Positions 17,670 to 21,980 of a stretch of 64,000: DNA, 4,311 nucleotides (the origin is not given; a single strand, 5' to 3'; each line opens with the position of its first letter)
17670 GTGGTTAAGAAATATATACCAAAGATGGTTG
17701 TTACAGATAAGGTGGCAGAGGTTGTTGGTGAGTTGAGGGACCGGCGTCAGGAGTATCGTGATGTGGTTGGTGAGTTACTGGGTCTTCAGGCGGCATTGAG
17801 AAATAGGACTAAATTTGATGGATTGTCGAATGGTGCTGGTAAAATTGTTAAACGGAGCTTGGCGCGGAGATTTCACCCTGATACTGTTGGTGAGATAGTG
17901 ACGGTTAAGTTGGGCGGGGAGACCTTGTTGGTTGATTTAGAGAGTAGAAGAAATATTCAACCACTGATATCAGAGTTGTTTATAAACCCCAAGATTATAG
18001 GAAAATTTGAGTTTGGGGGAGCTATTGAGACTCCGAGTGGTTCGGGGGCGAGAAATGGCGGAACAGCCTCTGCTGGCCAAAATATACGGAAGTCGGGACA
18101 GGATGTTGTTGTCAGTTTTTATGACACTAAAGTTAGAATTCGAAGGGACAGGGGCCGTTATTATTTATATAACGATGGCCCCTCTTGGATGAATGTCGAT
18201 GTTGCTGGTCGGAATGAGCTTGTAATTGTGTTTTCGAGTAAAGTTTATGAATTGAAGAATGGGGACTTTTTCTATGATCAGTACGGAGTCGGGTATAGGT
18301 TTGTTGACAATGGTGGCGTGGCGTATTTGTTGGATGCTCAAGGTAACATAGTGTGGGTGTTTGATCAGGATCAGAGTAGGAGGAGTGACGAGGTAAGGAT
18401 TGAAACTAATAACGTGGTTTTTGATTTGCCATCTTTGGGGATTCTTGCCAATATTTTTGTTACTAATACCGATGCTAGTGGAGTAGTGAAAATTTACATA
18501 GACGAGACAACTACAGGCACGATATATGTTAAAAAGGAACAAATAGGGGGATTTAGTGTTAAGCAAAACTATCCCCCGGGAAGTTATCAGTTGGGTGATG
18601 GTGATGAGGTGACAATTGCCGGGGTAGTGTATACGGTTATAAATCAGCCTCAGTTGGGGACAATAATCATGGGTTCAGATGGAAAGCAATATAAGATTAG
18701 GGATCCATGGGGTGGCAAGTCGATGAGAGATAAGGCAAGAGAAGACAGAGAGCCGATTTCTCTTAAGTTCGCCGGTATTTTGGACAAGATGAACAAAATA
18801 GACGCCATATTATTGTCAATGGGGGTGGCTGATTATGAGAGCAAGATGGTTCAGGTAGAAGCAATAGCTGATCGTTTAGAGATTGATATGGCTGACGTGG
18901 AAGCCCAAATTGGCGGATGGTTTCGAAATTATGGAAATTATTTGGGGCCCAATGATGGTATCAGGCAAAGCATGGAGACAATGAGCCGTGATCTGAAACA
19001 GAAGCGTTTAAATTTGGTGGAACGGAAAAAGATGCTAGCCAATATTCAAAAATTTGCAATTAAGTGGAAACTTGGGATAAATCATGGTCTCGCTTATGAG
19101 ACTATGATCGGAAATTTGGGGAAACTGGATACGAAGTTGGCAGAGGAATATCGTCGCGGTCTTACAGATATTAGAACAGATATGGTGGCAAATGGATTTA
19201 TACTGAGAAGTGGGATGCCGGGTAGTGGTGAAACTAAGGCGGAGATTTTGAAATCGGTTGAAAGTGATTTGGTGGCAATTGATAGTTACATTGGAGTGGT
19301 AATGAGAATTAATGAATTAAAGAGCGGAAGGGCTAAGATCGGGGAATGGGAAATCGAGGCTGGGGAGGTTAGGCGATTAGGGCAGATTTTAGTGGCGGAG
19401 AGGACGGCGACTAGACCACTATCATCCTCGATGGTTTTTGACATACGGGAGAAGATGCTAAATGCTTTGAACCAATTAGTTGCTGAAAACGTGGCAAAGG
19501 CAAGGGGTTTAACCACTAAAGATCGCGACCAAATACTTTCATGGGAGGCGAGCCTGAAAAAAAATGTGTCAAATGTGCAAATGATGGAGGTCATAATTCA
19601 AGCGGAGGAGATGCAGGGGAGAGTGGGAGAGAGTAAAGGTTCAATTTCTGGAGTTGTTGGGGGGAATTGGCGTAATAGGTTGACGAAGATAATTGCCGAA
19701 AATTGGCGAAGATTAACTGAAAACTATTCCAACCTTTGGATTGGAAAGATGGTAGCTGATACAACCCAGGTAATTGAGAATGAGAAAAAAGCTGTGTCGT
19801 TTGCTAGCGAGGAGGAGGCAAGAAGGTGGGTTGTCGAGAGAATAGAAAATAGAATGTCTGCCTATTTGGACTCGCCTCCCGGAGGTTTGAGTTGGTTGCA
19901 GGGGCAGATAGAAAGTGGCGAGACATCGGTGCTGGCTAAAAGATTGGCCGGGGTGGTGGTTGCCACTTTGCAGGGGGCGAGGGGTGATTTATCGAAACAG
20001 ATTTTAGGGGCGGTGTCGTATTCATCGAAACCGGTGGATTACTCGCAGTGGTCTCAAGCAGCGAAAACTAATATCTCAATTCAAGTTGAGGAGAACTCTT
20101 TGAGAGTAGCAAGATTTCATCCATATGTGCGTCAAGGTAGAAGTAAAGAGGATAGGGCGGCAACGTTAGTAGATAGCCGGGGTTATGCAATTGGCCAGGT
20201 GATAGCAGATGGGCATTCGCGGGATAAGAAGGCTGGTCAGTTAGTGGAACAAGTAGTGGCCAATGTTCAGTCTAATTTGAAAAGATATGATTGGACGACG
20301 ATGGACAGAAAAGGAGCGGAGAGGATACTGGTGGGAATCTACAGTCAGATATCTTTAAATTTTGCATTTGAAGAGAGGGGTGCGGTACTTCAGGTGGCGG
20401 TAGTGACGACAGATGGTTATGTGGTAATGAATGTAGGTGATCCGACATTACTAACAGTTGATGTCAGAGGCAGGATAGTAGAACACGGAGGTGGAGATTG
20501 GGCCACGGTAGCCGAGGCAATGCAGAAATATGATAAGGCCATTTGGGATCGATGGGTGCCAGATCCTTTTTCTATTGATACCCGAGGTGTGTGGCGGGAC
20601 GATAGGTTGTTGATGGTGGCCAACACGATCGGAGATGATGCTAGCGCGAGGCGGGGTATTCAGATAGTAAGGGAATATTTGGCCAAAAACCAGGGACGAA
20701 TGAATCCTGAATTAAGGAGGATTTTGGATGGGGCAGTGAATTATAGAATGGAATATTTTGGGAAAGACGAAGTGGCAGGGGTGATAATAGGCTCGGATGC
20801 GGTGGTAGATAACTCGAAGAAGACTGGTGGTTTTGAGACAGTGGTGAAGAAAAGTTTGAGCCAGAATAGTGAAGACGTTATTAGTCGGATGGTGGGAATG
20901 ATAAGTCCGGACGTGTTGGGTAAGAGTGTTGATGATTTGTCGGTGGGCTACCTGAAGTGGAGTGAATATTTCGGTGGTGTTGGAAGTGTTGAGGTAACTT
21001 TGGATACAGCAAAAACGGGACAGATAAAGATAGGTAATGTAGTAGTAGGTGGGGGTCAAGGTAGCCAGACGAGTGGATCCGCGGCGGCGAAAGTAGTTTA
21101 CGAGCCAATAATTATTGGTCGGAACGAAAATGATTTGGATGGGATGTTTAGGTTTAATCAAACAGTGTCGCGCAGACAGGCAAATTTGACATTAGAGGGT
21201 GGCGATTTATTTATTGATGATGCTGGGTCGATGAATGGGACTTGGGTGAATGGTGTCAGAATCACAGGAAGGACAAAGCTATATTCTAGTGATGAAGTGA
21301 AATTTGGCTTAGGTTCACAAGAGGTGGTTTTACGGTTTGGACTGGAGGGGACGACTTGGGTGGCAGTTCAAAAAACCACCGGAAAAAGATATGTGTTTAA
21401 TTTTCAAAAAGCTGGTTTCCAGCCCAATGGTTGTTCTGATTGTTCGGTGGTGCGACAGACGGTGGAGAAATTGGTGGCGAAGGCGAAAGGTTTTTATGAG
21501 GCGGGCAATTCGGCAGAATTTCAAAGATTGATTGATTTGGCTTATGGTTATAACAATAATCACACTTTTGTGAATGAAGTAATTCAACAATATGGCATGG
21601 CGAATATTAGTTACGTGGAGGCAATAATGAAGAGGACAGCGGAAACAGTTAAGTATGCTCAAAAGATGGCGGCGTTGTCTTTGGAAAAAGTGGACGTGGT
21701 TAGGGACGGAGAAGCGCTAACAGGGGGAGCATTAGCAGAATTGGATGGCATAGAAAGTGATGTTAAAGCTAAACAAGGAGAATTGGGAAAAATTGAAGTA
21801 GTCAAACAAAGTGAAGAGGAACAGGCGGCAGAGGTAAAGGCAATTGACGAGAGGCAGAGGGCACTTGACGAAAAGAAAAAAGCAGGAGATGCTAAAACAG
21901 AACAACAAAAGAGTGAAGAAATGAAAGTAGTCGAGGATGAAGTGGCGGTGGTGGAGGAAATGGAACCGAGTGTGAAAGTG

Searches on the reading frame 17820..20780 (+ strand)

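Call 5: search_protein_families(library=pfam, max_evalue=0.1, proteins=[window:17820-20780:+])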
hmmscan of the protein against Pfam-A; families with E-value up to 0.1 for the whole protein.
window:17820-20780:+ (987 aa): 1 family
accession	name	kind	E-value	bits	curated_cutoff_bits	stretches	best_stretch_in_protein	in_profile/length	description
PF13672.11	PP2C_2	-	8.2e-05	22.7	24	1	771-886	7-127/209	Protein phosphatase 2C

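Call 15: search_protein_families(library=ncbifam, max_evalue=0.01, proteins=[window:17820-20780:+])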
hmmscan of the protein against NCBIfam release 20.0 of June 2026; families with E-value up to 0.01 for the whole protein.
window:17820-20780:+ (987 aa): 0 families

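Call 71: search_protein_families(library=padloc, max_evalue=0.001, proteins=[window:17820-20780:+])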
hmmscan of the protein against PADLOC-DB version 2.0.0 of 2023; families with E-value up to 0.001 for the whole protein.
window:17820-20780:+ (987 aa): 0 families

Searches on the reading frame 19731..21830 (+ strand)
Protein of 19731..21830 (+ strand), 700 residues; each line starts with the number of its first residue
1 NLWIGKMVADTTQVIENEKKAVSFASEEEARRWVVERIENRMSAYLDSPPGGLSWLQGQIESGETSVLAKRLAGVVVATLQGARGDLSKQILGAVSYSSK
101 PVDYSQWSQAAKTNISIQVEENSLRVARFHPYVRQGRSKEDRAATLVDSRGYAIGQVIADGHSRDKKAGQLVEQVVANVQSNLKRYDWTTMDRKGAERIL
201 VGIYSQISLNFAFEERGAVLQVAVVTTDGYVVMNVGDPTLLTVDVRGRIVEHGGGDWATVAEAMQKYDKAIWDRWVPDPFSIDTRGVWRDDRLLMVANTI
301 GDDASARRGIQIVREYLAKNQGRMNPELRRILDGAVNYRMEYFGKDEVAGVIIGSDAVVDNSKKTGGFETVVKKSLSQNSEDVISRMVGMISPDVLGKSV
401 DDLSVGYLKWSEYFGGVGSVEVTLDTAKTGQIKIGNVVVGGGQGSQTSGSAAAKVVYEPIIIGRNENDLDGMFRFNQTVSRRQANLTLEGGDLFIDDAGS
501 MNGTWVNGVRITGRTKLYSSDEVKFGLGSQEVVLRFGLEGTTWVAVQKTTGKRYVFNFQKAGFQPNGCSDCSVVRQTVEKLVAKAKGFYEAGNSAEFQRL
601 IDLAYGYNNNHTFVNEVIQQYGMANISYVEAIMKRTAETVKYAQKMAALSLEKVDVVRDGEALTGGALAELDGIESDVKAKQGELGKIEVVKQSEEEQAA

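Call 73: search_protein_families(library=pfam, max_evalue=0.01, proteins=[window:19731-21830:+])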
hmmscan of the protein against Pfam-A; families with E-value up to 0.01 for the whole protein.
window:19731-21830:+ (700 aa): 3 families
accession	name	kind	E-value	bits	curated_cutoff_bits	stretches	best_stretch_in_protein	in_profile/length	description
PF00498.31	FHA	-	4.1e-13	50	20.7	1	460-526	1-67/67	FHA domain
PF13672.11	PP2C_2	-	0.00022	21.3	24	1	134-249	7-127/209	Protein phosphatase 2C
PF16697.10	Yop-YscD_cpl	-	0.00077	20.1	33.2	1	460-526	19-84/94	Inner membrane component of T3SS, cytoplasmic domain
